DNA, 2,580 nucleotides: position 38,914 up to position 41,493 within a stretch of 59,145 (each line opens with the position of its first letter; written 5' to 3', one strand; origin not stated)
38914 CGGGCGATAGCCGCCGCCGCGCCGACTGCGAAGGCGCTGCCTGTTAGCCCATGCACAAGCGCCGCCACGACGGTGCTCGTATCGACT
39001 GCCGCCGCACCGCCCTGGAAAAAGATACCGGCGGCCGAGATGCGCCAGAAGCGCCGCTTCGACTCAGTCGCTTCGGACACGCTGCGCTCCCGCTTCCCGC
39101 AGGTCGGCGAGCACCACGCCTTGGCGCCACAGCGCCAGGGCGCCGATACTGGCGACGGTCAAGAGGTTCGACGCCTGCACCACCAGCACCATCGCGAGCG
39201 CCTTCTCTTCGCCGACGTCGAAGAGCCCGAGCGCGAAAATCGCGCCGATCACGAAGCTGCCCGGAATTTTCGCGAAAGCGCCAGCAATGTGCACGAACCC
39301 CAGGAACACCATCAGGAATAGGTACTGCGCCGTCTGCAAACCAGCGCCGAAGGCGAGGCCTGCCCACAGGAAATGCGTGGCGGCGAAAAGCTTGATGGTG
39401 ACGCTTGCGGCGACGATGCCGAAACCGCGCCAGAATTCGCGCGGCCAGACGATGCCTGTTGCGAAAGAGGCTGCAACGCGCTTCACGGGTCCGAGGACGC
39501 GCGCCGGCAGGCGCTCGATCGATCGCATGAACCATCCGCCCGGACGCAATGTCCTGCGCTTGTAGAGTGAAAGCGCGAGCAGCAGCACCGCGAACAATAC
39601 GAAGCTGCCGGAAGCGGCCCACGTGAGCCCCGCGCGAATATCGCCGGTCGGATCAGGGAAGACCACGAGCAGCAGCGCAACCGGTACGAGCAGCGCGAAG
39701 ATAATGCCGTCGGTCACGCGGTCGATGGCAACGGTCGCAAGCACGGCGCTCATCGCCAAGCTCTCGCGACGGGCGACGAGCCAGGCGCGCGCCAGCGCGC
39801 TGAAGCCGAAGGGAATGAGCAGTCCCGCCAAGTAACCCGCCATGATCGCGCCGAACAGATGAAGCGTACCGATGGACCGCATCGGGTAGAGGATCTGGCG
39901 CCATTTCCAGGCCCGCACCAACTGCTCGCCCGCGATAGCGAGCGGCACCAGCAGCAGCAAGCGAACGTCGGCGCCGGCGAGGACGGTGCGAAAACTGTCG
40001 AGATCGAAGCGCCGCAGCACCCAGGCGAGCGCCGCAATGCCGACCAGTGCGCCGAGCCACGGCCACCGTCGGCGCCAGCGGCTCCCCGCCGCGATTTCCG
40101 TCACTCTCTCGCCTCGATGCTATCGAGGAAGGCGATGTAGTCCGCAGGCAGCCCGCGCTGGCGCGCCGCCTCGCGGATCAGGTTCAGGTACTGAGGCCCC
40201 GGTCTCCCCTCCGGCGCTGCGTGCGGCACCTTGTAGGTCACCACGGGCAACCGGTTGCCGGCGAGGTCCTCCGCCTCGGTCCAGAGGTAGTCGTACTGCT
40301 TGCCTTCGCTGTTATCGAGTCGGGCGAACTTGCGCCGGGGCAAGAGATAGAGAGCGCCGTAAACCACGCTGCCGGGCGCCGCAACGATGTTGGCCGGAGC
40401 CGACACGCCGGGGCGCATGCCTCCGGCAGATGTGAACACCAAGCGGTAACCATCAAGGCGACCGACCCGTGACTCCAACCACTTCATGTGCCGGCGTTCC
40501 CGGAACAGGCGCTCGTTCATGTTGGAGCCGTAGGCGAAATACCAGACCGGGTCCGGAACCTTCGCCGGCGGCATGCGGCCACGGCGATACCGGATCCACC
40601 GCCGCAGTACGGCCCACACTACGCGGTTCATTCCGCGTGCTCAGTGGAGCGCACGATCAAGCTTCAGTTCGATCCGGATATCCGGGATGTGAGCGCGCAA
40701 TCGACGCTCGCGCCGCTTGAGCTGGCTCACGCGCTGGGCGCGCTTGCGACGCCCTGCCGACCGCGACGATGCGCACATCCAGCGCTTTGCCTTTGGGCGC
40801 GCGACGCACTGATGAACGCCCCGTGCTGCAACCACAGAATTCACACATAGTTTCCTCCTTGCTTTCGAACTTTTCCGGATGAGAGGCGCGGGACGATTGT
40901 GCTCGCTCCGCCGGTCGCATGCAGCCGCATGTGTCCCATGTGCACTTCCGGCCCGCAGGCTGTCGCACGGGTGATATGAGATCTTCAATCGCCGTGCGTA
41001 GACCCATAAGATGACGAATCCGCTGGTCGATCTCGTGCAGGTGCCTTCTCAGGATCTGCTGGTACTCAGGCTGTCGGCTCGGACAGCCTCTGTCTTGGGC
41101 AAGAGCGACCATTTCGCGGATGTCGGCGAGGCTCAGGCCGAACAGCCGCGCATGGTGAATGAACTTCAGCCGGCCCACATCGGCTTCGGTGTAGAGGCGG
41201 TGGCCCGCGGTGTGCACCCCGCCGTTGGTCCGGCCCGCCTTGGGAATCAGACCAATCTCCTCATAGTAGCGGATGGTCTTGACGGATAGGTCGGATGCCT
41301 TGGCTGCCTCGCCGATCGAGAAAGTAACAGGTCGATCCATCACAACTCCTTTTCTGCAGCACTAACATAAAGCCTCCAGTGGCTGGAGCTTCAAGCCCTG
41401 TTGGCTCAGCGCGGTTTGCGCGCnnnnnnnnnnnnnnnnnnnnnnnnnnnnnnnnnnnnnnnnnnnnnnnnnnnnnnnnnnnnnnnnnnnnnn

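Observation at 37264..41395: MerR-controlled operon: regulator, GGCT-like enzyme, MprF-type flippase-like protein, MFS transporter, second GGCT-like enzyme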

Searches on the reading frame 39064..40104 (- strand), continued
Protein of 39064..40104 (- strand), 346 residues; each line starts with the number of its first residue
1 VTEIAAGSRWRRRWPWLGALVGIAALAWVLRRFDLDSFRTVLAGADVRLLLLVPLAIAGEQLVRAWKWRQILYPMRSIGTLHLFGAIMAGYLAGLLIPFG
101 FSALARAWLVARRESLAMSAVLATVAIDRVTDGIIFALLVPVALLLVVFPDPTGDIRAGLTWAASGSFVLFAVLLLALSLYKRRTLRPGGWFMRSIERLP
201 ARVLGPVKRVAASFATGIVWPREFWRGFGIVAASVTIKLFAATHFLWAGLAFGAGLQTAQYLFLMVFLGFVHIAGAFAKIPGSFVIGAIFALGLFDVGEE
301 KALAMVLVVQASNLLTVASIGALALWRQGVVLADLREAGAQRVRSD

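Call 45: fold_search(model_id=the predicted structure, library=pdb)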
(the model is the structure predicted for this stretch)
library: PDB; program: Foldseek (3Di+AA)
matches with E <= 10: 296; with E <= 0.001: 0
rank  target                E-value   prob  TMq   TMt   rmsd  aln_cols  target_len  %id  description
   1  9j8q_A                1.2e-03  1.00  0.60  0.29   7.2       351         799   15  MprF from Pseudomonas aeruginosa in GDN micelle, C2 symmetry (released 2025-09-03)
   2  9goe_A                1.7e-03  1.00  0.57  0.27   6.7       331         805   15  Cryo-EM structure of the multiple peptide resistance factor (MprF) from Pseudomonas aeruginosa bound to a synthetic na (released 2025-03-12)
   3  7duw_A                1.9e-03  1.00  0.52  0.25   9.4       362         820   15  Cryo-EM structure of the multiple peptide resistance factor (MprF) loaded with two lysyl-phosphatidylglycerol molecule (released 2021-04-21)
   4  7f47                  3.6e-03  1.00  0.54  0.25   8.6       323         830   14  Cryo-EM structure of Rhizobium etli MprF (released 2022-06-22)
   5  9j8s_A                4.3e-03  1.00  0.63  0.29   5.9       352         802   14  MprF from Pseudomonas aeruginosa in nanodisc, C2 symmetry (released 2025-09-03)
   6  5xat_D                2.8e-02  0.51  0.20  0.17  26.4       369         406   13  Structural insights into the elevator-like mechanism of the sodium/citrate symporter CitS (released 2017-06-14)
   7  5x9r_B                3.1e-02  0.30  0.15  0.13  21.4       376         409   15  Structural insights into the elevator-like mechanism of the sodium/citrate symporter CitS (released 2017-06-14)
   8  4cz8_B                4.6e-02  0.41  0.19  0.17  20.2       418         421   14  Structure of the sodium proton antiporter PaNhaP from Pyrococcus abyssii at pH 8. (released 2014-12-17)
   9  5xas_A                5.6e-02  0.28  0.15  0.14  21.1       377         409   17  Structural insights into the elevator-like mechanism of the sodium/citrate symporter CitS (released 2017-06-14)
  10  6ivk_A                1.8e-01  0.14  0.12  0.14  22.6       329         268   13  Crystal structure of a membrane protein G175A (released 2019-11-06)
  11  6ivm_D                2.6e-01  0.12  0.12  0.15  22.3       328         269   14  Crystal structure of a membrane protein P143A (released 2019-11-06)
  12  6pam_A                3.2e-01  0.11  0.14  0.09  27.9       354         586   16  Structure of a bacterial Atm1-family ABC transporter with MgADP bound (released 2020-06-24)
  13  6ivm_A                4.0e-01  0.13  0.14  0.17  22.0       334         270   12  Crystal structure of a membrane protein P143A (released 2019-11-06)
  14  6iv1_B                4.4e-01  0.11  0.14  0.17  20.3       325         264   14  Crystal structure of a bacterial Bestrophin homolog from Klebsiella pneumoniae with a mutation I180T (released 2019-11-13)
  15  9bd6_A                4.6e-01  0.09  0.15  0.09  27.5       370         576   12  PaMsbA in an occluded, outward conformation (released 2025-09-03)
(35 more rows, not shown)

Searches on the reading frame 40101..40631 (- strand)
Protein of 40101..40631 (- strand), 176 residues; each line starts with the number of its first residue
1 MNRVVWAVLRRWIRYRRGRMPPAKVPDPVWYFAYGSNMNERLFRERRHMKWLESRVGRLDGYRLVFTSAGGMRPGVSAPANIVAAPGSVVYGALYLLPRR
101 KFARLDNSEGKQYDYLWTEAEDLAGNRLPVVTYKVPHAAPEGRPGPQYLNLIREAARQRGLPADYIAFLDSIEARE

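Call 3: search_protein_families(library=pfam, proteins=[window:40101-40631:-], max_evalue=0.01)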
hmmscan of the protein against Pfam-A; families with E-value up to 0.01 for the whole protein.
window:40101-40631:- (176 aa): 2 families
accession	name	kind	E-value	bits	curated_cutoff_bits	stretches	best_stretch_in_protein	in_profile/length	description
PF13772.11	AIG2_2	-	1.7e-11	44.8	27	1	90-169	2-83/83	AIG2-like family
PF06094.17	GGACT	-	3.9e-09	37.6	22.8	1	31-138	1-105/120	Gamma-glutamyl cyclotransferase, AIG2-like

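Call 4: search_protein_families(library=ncbifam, proteins=[window:40101-40631:-], max_evalue=0.01)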
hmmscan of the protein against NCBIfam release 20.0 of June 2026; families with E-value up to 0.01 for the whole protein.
window:40101-40631:- (176 aa): 0 families

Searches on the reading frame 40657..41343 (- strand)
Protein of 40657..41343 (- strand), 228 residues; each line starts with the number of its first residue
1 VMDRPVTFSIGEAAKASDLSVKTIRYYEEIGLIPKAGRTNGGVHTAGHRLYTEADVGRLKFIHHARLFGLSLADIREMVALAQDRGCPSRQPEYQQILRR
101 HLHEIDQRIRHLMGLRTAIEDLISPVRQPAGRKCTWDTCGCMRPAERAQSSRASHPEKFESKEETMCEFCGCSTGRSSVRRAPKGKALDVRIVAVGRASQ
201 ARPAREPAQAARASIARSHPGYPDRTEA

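Call 3: search_protein_families(library=pfam, proteins=[window:40657-41343:-], max_evalue=0.01)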
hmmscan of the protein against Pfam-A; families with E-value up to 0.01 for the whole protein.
window:40657-41343:- (228 aa): 3 families
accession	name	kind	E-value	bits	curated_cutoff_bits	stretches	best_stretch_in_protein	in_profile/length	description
PF09278.17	MerR-DNA-bind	-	3.8e-16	59.9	25.4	1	57-122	2-65/65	MerR, DNA binding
PF13411.12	MerR_1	-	4e-16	59.3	21.6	1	8-79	1-66/69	MerR HTH family regulatory protein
PF00376.29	MerR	-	7.6e-15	54.9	28.2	1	9-42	1-34/38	MerR family regulatory protein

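Call 4: search_protein_families(library=ncbifam, proteins=[window:40657-41343:-], max_evalue=0.01)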
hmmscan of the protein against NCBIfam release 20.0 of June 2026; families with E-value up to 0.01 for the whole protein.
window:40657-41343:- (228 aa): 17 families
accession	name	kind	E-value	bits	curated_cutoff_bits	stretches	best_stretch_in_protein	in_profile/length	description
TIGR02044.1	CueR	equivalog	1.7e-25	89.6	147.4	1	9-128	2-114/127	Cu(I)-responsive transcriptional regulator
NF007069.0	PRK09514.1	equivalog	1.3e-21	77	143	1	8-122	2-110/141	Zn(2+)-responsive transcriptional regulator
TIGR02047.1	CadR-PbrR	equivalog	1.7e-20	73.3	151.45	1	9-142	2-124/127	Cd(II)/Pb(II)-responsive transcriptional regulator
TIGR02043.1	ZntR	equivalog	4.4e-19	68.9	167.95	1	8-122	2-110/131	Zn(2+)-responsive transcriptional regulator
TIGR02051.1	MerR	equivalog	1.8e-17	63.8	150.85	1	10-125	2-108/124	mercury resistance transcriptional regulator MerR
NF041849.1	trans_regNmlR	equivalog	2.4e-13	50.2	175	1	10-114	3-100/117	stress response transcriptional regulator NmlR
NF010315.0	PRK13752.1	subfamily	5.7e-12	45.9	261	1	8-125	8-116/144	mercury resistance transcriptional regulator MerR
TIGR01950.1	SoxR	equivalog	1.7e-11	44.1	116.9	1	8-123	2-110/142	redox-sensitive transcriptional activator SoxR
NF047375.1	HeatShock_HspR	equivalog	6.6e-09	35.6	105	1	7-84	3-75/92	heat shock protein transcriptional repressor HspR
NF007590.0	PRK10227.1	equivalog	7.2e-09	35.8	244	1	10-122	3-105/135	Cu(I)-responsive transcriptional regulator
NF047377.1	heat_HspR_dupli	exception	2.7e-07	30.3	300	1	3-113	2-104/214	heat shock protein transcriptional repressor HspR, fused homodimer type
NF053782.1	ChlnTransRegdde3219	equivalog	3.4e-06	26.7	450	1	7-96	6-90/278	choline utilization transcriptional activator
NF050798.1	TF_FtsR_Actino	equivalog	3.7e-06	27.2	150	1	17-86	15-79/223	transcriptional regulator FtsR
NF052513.1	TransRegCarH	equivalog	7.4e-05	22.2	400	1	4-131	3-128/274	HTH-type transcriptional repressor CarH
NF053740.1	TransRegTnrAGPos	equivalog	0.00078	19.6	140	1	8-84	13-83/108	hypothetical protein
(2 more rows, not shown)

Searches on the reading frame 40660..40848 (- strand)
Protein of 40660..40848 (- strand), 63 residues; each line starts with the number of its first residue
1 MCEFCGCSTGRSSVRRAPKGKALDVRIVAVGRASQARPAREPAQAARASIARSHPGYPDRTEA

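Call 59: search_protein_families(library=ncbifam, proteins=[window:40660-40848:-], max_evalue=1)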
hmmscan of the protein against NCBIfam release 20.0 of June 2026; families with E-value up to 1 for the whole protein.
seq(63 aa): 1 family
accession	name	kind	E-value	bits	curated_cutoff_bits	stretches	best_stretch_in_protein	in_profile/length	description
NF053667.1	HypB_prefix_1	domain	0.017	16.5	30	1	1-32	1-18/72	hydrogenase nickel incorporation protein HypB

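Call 69: find_homologous_proteins(query=window:40660-40848:-, max_evalue=0.01)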
Query seq(63 aa): no candidate shares three 5-residue words with the query. No homologue found.

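Call 76: search_protein_representatives(protein=window:40660-40848:-)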
Query: 63 residues. Proteins with E-value up to 0.001 (for the whole library): 5; up to 1e-10: 1; up to 1e-30: 0. The best 5 are listed.
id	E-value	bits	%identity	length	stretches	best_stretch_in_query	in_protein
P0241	8.2e-17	76.6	73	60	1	1-62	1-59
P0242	6.5e-05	39.3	48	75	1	1-57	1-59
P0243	7.4e-05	39.1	40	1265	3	28-58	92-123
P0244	3.5e-04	37.0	47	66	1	1-57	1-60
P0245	6.0e-04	36.3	31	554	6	27-60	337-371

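Call 78: find_encoding_contigs(protein=P0241, flank=6000, max_places=3)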
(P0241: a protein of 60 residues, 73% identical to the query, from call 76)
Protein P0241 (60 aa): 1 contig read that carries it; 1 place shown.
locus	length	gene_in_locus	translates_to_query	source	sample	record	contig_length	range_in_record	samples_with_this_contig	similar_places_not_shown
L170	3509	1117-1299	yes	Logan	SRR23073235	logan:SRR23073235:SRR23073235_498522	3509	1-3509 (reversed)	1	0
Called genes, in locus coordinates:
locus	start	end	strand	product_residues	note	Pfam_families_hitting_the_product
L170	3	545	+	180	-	?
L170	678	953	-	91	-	-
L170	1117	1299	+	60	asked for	-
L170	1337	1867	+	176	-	PF06094:GGACT (weak), PF13772:AIG2_2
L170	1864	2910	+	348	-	PF03706:LPG_synthase_TM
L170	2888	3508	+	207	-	?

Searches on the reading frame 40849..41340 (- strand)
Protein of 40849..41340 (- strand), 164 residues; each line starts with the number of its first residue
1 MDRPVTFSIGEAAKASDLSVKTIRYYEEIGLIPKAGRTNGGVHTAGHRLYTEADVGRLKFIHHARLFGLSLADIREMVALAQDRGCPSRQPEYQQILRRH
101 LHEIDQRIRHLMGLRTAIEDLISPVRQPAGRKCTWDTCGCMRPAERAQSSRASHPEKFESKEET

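Call 65: search_solved_structures(query=window:40849-41340:-, max_evalue=0.001, show_alignments=2)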
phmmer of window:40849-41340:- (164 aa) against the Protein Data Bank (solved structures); distinct sequences matched with E-value up to 0.001: 29.
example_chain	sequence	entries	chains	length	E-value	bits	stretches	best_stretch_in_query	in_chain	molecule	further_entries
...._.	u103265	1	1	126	3.4e-14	56.3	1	8-121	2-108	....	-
6jgv_A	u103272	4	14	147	4.1e-14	56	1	8-121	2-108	CadR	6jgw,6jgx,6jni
6jyw_A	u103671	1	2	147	4.1e-14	56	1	8-121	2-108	CadR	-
5gpe_A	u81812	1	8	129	2.3e-10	43.8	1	8-122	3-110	Transcriptional regulator, MerR-family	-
4ua1_A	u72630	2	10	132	9.9e-10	41.8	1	6-121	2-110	Regulatory protein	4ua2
5crl_A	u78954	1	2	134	1.9e-09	40.8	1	7-124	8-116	Mercuric resistance operon regulatory protein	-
6ldi_G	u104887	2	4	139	2.8e-08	37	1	7-123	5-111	HTH-type transcriptional regulator CueR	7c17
4wls_A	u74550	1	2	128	5e-08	36.2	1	8-123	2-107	HTH-type transcriptional regulator CueR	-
2vz4_A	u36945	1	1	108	5.5e-08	36.1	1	7-121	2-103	HTH-TYPE TRANSCRIPTIONAL ACTIVATOR TIPA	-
1q05_A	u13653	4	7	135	5.6e-08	36.1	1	8-123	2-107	Transcriptional regulator cueR | HTH-type transcriptional regulator CueR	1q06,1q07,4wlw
6xh7_G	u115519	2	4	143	6.4e-08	35.9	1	8-123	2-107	HTH-type transcriptional regulator CueR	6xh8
7tec_A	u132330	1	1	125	1.1e-07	35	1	6-106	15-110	HTH-type transcriptional regulator GlnR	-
3hh0_A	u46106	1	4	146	7.6e-07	32.4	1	7-83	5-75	Transcriptional regulator, MerR family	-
1jbg_A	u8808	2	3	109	1.6e-06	31.4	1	7-109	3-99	transcription activator of multidrug-efflux transporter genes mta | transcription activator MtaN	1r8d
1q08_A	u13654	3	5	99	1.7e-06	31.2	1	54-121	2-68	Zn(II)-responsive regulator of zntA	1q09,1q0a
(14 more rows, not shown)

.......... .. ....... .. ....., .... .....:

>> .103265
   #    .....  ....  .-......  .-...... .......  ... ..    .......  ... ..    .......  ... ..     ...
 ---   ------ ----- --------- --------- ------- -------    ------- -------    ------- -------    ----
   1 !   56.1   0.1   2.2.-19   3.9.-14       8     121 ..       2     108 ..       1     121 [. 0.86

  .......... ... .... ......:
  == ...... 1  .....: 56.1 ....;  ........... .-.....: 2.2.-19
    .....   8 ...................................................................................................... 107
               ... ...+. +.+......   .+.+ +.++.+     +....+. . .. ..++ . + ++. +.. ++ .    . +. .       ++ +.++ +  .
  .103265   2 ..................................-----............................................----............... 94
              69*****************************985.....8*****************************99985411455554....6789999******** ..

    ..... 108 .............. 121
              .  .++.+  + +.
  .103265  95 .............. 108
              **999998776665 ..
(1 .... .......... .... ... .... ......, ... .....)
